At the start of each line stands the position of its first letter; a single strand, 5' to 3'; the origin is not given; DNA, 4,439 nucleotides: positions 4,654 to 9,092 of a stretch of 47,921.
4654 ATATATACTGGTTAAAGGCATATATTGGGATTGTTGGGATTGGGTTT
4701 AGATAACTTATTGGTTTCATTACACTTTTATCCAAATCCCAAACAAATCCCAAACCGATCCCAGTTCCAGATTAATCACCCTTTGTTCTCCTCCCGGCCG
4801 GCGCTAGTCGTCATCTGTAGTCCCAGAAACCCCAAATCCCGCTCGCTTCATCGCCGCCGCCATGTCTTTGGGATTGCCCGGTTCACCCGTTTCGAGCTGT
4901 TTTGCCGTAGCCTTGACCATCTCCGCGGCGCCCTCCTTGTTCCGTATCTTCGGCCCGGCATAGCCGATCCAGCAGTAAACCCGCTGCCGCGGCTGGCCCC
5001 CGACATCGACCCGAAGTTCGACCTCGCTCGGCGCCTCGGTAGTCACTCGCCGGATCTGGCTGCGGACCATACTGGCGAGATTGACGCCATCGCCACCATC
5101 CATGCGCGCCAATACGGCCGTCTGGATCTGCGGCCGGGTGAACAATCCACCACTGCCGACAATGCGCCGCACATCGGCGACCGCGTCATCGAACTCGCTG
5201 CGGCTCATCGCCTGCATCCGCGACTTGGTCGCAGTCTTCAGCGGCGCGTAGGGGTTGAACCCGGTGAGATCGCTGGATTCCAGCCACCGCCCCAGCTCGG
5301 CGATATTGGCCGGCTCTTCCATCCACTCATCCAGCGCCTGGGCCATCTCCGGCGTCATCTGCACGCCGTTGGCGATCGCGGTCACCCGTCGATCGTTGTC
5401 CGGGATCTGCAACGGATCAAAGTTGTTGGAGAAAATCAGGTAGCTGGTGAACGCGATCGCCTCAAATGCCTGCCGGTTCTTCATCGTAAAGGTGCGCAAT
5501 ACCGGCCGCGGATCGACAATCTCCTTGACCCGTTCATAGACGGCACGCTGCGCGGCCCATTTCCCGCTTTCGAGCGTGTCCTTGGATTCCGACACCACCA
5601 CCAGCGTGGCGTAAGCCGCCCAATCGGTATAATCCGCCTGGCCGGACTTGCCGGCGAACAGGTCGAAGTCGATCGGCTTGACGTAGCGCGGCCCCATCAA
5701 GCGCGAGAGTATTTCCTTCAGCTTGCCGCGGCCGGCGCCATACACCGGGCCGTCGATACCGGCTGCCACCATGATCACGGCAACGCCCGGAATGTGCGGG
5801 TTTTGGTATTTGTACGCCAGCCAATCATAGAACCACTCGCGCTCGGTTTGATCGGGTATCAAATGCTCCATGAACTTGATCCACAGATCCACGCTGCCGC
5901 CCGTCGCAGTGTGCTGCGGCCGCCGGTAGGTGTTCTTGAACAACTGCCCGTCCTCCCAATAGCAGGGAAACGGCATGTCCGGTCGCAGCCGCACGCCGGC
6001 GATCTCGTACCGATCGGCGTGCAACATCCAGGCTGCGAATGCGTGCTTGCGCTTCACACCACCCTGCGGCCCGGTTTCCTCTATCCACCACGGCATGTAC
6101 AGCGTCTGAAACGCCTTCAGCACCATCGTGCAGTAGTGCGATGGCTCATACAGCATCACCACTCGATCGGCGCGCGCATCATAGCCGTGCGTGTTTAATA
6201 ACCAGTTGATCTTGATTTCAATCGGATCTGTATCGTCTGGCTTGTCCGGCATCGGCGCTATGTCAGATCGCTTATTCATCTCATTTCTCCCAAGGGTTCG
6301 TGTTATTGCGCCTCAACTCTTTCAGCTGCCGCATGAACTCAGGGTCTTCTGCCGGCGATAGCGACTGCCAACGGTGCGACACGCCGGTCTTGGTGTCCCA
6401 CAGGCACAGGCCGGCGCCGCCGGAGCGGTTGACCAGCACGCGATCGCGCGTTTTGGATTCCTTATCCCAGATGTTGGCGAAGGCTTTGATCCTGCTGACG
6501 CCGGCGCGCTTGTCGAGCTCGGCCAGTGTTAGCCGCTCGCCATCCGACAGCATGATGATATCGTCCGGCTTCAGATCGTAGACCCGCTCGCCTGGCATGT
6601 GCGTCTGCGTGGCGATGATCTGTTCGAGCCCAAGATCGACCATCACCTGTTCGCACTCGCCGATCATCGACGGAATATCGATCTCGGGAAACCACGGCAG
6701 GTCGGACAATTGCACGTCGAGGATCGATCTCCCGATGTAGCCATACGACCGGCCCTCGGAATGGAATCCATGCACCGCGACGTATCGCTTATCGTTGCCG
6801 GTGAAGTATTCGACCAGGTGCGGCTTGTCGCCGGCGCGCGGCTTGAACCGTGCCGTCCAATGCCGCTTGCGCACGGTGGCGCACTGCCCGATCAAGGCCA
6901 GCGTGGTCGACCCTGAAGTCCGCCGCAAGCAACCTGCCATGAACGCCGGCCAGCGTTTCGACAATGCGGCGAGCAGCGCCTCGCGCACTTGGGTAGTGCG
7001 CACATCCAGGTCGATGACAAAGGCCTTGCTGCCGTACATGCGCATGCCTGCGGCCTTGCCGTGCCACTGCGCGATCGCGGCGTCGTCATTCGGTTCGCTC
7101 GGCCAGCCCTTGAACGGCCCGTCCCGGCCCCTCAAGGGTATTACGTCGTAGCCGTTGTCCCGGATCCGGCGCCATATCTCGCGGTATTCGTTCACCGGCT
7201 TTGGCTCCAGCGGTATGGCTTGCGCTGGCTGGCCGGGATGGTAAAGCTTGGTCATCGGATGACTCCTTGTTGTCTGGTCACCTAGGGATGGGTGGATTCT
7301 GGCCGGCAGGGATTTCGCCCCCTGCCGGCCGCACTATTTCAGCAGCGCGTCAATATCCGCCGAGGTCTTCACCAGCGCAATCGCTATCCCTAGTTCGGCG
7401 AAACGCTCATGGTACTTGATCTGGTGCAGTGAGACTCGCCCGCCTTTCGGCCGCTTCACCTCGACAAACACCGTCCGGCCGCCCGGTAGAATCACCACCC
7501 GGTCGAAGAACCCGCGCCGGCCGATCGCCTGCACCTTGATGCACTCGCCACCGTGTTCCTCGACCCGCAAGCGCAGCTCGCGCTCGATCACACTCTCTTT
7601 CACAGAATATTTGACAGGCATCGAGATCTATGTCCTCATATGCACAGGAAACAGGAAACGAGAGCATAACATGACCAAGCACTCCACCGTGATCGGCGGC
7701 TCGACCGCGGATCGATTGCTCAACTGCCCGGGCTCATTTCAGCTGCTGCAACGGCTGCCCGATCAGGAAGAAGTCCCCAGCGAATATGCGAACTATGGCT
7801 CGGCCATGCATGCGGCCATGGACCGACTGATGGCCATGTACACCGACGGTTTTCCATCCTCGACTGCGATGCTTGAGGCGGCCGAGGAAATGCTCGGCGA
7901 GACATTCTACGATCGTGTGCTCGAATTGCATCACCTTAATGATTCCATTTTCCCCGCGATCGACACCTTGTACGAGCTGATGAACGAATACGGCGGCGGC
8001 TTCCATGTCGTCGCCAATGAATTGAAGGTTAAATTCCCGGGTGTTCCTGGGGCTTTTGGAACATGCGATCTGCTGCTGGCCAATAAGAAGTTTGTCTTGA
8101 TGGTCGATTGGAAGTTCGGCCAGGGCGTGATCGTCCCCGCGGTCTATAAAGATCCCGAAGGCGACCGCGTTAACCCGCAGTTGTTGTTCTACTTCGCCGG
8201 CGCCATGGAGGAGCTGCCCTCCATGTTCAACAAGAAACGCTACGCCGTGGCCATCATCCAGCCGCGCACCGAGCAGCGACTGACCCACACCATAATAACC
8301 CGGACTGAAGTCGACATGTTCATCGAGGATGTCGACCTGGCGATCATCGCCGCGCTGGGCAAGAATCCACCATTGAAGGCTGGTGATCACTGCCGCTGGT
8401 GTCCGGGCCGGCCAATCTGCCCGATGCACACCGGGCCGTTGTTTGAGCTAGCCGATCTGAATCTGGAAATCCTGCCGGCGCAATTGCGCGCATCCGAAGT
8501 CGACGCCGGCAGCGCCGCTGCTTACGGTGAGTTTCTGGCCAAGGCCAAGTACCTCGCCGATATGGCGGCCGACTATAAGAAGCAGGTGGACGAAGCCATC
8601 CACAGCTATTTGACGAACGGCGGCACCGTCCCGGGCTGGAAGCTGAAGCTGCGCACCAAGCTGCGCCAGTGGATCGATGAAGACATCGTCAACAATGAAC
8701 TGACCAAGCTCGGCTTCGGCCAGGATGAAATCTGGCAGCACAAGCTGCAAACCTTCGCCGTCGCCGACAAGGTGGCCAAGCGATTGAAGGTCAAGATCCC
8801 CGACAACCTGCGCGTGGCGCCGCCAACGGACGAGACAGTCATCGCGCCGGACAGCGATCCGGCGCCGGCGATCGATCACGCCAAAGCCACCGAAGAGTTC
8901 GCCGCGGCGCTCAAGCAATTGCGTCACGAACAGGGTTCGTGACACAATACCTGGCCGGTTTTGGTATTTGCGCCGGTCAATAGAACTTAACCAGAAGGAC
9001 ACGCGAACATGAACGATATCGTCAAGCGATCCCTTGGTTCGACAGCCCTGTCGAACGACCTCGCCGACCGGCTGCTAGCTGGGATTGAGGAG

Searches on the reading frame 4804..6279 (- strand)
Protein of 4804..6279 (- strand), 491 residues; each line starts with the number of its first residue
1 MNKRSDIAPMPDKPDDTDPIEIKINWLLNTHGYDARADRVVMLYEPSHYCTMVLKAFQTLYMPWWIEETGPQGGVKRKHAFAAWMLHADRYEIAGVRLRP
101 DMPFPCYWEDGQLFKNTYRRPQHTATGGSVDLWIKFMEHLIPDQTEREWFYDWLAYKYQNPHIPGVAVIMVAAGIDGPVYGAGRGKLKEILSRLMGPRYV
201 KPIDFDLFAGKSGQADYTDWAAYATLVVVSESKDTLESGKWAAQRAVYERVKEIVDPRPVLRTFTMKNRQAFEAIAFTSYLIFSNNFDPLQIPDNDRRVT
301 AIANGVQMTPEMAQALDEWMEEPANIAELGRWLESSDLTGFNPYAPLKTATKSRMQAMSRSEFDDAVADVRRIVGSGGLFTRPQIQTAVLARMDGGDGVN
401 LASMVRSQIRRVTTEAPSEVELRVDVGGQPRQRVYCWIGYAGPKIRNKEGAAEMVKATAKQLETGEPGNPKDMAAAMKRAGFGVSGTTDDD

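Call 11: search_protein_families(library=pfam, proteins=[window:4804-6279:-], max_evalue=0.01)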
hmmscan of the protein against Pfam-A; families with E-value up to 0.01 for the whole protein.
window:4804-6279:- (491 aa): 1 family
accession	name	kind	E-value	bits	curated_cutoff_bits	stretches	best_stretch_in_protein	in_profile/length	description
PF19263.5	DUF5906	-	3e-05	25.1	27.6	1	181-298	7-114/114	Family of unknown function (DUF5906)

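Call 12: search_protein_families(library=phrogs, proteins=[window:4804-6279:-], max_evalue=0.01)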
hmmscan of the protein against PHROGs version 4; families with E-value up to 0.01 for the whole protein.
window:4804-6279:- (491 aa): 2 families
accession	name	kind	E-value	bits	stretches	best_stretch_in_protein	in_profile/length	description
phrog_1156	-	DNA, RNA and nucleotide metabolism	1.4e-19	71.1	1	98-375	493-763/855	DNA primase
phrog_24712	-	unknown function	1e-09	37.9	1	125-372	430-660/801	-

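Call 18: find_related_loci(query=window:4804-6279:-, collection=viral_contigs, flank=8000)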
Query window:4804-6279:- (491 aa) in viral_contigs; peptide patterns used: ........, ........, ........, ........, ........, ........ (x = any residue, [..] = any of these).
13 stretches matched a pattern; 1 encode a relative of the query (tblastn E <= 1e-3); 1 distinct loci.
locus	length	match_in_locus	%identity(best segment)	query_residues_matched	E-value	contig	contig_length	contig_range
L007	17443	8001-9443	72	11-490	0e+0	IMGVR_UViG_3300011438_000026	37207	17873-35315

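Call 64: search_protein_families(library=ncbifam, proteins=[window:4804-6279:-], max_evalue=0.1)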
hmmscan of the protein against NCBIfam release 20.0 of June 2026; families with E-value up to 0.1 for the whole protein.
window:4804-6279:- (491 aa): 0 families

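Call 71: find_encoding_contigs(protein=window:4804-6279:-, flank=3200, max_places=10)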
Protein window:4804-6279:- (491 aa): 5 contigs read that carry it; 3 places shown.
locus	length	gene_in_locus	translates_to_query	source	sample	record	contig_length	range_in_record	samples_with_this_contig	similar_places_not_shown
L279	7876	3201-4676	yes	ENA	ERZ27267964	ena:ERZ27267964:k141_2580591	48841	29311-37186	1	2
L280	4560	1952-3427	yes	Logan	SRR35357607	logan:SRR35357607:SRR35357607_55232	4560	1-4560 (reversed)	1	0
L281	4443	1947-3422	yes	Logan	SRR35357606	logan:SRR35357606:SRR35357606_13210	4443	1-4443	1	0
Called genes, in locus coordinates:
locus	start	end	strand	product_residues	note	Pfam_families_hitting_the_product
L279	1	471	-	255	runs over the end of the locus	-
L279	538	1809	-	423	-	PF10926:DUF2800, PF12705:PDDEXK_1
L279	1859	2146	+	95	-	-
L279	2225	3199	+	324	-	-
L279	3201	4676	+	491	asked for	PF19263:DUF5906 (faint)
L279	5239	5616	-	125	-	-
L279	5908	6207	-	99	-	-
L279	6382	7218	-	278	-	PF17338:GP88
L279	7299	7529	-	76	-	-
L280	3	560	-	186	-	?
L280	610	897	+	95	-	-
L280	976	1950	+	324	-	-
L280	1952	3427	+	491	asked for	PF19263:DUF5906 (faint)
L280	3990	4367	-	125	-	-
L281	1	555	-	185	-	?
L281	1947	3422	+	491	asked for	PF19263:DUF5906 (faint)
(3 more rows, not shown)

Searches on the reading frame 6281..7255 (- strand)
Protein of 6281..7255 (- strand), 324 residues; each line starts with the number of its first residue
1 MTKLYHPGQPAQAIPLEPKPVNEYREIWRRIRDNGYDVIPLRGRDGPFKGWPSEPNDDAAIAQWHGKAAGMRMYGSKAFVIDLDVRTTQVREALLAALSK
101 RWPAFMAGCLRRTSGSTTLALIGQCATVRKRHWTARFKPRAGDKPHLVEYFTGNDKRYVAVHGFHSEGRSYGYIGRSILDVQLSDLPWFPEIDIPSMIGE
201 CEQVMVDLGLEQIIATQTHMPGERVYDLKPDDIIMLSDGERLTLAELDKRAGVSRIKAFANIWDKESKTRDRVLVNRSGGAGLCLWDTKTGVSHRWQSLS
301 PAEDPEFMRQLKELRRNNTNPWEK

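Call 11: search_protein_families(library=pfam, proteins=[window:6281-7255:-], max_evalue=0.01)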
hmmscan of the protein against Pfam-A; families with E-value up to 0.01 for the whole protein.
window:6281-7255:- (324 aa): 0 families

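Call 12: search_protein_families(library=phrogs, proteins=[window:6281-7255:-], max_evalue=0.01)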
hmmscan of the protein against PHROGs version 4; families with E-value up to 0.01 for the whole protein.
window:6281-7255:- (324 aa): 1 family
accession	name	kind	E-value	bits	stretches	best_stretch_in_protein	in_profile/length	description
phrog_1156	-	DNA, RNA and nucleotide metabolism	9.9e-06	25.3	1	18-203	7-197/855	DNA primase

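Call 64: search_protein_families(library=ncbifam, proteins=[window:6281-7255:-], max_evalue=0.1)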
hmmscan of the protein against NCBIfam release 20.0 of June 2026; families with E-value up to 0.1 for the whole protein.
window:6281-7255:- (324 aa): 0 families

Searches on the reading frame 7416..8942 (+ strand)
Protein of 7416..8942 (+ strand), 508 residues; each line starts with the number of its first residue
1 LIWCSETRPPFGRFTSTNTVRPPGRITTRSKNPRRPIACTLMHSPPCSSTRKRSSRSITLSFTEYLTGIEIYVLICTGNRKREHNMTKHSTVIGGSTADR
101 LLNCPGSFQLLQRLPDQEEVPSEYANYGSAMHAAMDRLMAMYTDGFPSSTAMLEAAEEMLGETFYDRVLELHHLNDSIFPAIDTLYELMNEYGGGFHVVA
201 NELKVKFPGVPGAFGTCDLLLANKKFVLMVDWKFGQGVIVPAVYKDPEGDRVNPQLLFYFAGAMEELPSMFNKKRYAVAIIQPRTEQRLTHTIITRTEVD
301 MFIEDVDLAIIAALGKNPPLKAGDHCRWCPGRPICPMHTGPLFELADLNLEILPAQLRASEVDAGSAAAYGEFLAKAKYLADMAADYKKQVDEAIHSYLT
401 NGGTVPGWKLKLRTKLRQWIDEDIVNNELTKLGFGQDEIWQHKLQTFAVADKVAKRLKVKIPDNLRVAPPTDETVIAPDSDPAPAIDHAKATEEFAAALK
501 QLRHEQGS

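Call 11: search_protein_families(library=pfam, proteins=[window:7416-8942:+], max_evalue=0.01)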
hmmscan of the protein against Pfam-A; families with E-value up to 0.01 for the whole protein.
window:7416-8942:+ (508 aa): 2 families
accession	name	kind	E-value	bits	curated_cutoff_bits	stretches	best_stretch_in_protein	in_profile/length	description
PF10926.14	DUF2800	-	1.8e-42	146.3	21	1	93-484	4-368/368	Protein of unknown function (DUF2800)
PF12705.13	PDDEXK_1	-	1.3e-13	52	22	1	96-336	5-247/247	PD-(D/E)XK nuclease superfamily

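Call 12: search_protein_families(library=phrogs, proteins=[window:7416-8942:+], max_evalue=0.01)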
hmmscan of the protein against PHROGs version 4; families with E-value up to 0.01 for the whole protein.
window:7416-8942:+ (508 aa): 2 families
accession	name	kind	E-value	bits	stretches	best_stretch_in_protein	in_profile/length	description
phrog_69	-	DNA, RNA and nucleotide metabolism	7.9e-54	184.5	1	80-500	77-478/501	exonuclease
phrog_3953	-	DNA, RNA and nucleotide metabolism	0.0066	17.1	0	81-285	5-152/186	exonuclease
